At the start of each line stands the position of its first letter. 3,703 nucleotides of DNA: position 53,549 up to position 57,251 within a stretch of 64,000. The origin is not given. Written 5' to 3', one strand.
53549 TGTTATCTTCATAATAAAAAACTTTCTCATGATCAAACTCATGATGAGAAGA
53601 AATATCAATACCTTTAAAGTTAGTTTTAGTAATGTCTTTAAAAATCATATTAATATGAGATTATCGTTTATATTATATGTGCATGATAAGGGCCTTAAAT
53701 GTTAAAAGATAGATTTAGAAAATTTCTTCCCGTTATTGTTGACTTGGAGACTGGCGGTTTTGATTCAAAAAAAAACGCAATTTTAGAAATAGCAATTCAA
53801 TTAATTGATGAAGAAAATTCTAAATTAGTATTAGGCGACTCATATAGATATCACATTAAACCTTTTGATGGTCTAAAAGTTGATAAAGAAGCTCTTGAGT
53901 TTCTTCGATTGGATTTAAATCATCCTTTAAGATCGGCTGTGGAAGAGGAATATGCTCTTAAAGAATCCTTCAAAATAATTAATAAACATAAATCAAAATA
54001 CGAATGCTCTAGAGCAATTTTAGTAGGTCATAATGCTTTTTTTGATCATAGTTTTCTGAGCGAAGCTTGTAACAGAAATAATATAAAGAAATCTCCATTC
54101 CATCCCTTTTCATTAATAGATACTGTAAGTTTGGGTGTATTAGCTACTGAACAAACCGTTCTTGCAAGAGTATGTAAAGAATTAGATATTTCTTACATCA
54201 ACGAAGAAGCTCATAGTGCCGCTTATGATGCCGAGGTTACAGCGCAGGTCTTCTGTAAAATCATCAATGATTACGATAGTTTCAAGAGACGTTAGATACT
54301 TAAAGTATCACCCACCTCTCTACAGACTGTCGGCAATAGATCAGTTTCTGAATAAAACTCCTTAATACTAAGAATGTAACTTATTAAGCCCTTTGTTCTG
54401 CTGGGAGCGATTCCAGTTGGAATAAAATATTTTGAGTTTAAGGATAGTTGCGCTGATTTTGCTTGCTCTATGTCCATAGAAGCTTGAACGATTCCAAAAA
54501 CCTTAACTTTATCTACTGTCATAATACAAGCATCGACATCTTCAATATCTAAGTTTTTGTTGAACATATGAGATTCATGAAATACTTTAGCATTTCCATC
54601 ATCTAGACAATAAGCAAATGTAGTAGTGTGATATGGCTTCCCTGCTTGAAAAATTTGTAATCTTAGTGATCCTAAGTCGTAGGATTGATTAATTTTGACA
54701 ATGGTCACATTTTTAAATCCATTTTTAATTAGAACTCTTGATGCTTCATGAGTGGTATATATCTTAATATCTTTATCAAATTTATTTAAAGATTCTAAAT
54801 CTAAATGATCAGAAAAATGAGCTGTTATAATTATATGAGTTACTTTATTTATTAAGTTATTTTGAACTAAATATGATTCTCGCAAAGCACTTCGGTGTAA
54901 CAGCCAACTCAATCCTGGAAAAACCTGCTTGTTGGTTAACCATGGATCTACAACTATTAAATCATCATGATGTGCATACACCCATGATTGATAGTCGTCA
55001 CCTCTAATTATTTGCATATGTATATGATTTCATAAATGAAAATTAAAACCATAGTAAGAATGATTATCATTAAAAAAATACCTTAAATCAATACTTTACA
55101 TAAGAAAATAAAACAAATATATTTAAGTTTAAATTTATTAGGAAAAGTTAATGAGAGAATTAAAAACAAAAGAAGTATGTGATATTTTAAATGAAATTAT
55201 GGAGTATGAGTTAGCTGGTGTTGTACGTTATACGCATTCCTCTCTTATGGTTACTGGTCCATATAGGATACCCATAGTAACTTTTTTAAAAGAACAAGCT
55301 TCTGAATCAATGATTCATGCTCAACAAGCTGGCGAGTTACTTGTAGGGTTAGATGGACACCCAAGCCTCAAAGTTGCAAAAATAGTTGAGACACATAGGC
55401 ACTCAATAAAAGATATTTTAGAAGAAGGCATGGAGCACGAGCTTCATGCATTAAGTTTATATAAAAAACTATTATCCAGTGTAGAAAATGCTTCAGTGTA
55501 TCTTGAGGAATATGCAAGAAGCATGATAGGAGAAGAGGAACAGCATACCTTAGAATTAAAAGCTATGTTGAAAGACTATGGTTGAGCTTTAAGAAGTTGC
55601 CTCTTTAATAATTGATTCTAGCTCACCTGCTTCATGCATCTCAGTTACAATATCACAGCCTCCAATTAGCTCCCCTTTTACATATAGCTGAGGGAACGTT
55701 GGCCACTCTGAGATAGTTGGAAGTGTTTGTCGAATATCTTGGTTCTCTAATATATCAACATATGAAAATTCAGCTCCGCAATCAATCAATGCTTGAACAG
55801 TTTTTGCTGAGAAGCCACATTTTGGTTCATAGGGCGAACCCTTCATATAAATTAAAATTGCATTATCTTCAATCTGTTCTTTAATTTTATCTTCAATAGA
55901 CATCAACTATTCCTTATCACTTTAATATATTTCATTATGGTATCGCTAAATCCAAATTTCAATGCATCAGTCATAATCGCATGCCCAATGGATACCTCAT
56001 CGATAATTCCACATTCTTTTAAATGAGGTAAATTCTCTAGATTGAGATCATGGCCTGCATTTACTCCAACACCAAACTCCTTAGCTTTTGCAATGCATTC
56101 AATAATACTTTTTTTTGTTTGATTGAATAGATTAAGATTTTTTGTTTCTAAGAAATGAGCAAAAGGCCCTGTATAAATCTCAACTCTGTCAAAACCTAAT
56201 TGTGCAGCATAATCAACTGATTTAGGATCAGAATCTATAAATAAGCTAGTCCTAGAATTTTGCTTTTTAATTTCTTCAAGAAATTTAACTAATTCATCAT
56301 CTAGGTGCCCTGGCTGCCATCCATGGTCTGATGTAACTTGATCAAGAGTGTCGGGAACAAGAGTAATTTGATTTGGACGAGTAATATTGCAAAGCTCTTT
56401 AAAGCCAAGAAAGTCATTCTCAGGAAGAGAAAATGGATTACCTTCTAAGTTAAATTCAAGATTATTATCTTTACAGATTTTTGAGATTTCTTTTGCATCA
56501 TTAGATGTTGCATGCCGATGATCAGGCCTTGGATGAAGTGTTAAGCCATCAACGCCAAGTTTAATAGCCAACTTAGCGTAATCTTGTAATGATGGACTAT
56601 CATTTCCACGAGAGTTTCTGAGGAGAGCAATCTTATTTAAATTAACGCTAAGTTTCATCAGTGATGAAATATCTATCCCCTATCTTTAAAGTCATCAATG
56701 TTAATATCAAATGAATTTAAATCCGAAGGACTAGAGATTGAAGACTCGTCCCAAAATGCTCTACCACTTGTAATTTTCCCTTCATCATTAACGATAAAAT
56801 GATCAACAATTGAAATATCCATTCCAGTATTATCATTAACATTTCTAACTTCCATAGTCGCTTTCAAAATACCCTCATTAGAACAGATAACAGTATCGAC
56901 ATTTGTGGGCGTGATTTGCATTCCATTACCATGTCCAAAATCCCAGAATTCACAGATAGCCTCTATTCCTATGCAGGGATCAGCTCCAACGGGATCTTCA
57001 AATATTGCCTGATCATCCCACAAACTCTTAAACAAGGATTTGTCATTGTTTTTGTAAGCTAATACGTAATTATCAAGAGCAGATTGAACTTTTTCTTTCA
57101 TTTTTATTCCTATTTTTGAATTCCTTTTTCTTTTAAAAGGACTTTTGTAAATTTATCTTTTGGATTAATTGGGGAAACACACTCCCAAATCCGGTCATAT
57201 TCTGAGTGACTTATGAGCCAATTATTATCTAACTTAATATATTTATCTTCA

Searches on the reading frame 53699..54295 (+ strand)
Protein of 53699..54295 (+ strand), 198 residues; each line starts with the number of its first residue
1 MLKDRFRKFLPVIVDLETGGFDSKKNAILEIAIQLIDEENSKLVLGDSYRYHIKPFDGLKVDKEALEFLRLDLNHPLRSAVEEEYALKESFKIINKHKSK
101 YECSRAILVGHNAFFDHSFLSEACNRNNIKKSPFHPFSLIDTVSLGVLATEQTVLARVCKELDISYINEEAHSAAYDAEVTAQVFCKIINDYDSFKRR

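Call 74: search_protein_families(library=pfam, proteins=[window:53699-54295:+], max_evalue=0.0001)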
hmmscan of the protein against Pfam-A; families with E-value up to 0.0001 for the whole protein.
window:53699-54295:+ (198 aa): 3 families
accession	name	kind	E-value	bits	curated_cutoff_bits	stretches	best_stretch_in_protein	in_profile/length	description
PF00929.31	RNase_T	-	4.6e-18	66.7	24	1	12-185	1-164/164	Exonuclease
PF21762.3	DEDDh_C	-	2.2e-05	25.1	27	1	87-187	89-187/188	DNA polymerase III subunit epsilon-like, C-terminal domain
PF16473.11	Rv2179c-like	-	3.3e-05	24.1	27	1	12-186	3-174/177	3'-5' exoribonuclease Rv2179c-like domain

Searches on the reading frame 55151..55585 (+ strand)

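Call 23: search_protein_families(library=pfam, proteins=[window:55151-55585:+], max_evalue=0.001)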
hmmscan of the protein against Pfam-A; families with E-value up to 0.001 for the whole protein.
window:55151-55585:+ (144 aa): 1 family
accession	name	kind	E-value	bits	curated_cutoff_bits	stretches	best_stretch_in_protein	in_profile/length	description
PF00210.30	Ferritin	-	4e-16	59.7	24.5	1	11-142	2-138/142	Ferritin-like domain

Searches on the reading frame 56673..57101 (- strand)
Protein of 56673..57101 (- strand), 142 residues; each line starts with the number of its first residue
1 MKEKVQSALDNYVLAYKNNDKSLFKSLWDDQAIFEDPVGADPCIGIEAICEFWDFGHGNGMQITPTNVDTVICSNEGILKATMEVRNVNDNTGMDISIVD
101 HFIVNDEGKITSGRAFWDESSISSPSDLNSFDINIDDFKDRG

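Call 74: search_protein_families(library=pfam, proteins=[window:56673-57101:-], max_evalue=0.0001)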
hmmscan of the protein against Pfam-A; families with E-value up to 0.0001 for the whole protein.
window:56673-57101:- (142 aa): 1 family
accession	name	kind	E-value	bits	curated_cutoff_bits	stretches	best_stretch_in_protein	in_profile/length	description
PF12680.13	SnoaL_2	-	3.3e-08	34.5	27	1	11-112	3-101/102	SnoaL-like domain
